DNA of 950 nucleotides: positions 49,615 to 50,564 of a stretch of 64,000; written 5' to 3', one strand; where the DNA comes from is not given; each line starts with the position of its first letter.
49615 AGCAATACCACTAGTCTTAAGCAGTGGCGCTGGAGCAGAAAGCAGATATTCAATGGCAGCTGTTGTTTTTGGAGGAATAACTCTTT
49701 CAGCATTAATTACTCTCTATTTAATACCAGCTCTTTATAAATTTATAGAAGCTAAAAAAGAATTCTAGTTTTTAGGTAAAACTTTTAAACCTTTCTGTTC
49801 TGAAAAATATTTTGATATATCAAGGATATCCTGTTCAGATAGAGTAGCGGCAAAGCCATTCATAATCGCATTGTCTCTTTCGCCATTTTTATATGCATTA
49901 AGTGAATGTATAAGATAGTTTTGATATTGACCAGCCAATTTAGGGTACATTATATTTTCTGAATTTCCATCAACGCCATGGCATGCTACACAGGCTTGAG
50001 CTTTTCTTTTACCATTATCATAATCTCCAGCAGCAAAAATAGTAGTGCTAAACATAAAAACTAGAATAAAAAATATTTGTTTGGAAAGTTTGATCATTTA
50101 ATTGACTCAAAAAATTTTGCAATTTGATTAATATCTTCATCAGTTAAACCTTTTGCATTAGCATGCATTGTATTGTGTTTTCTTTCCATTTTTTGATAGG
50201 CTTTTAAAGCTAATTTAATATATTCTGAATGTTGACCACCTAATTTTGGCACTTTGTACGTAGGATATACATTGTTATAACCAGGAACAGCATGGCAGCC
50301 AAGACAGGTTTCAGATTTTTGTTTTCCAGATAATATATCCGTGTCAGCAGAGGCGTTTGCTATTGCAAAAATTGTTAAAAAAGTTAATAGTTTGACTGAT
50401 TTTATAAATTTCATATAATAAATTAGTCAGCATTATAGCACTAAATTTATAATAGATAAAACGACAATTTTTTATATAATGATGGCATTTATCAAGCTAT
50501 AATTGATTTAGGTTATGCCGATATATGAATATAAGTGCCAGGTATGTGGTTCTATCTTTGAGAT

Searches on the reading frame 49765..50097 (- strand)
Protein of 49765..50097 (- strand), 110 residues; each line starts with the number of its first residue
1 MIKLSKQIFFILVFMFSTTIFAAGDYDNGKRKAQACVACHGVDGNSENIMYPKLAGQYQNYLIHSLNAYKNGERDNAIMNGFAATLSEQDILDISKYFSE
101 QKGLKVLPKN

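Call 39: search_protein_families(library=ncbifam, proteins=[window:49765-50097:-], max_evalue=0.0001)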
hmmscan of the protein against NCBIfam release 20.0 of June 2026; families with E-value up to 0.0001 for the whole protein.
window:49765-50097:- (110 aa): 2 families
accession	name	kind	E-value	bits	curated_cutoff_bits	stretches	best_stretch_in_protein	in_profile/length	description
NF049874.1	PdsA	exception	4.2e-08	33.3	330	1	12-101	105-197/198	periplasmic diheme shuttle PdsA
NF045930.1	Cytc6PetJCyano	equivalog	4.1e-06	26.7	135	1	7-101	10-105/110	cytochrome c6 PetJ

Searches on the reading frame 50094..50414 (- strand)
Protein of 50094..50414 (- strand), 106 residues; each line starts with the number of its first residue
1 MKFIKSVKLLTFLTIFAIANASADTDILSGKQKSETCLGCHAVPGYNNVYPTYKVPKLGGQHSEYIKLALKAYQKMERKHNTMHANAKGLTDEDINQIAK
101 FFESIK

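Call 39: search_protein_families(library=ncbifam, proteins=[window:50094-50414:-], max_evalue=0.0001)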
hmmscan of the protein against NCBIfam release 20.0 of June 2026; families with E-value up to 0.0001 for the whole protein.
window:50094-50414:- (106 aa): 0 families

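Call 69: search_protein_families(library=pfam, proteins=[window:50094-50414:-], max_evalue=0.1)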
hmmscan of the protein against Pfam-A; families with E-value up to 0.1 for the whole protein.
window:50094-50414:- (106 aa): 4 families
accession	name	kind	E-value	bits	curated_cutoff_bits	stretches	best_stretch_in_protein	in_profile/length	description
PF00034.26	Cytochrom_C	-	2.9e-05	25.7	21.3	1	30-105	4-89/90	Cytochrome c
PF13442.11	Cytochrome_CBB3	-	6.6e-05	23.6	27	1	35-101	12-67/68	Cytochrome C oxidase, cbb3-type, subunit III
PF06819.16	Arc_PepC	-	0.084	13.5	23.4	0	66-102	62-99/110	Archaeal Peptidase A24 C-terminal Domain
PF09699.15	Paired_CXXCH_1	-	0.088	12.9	20.6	0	28-42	24-37/41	Doubled CXXCH motif (Paired_CXXCH_1)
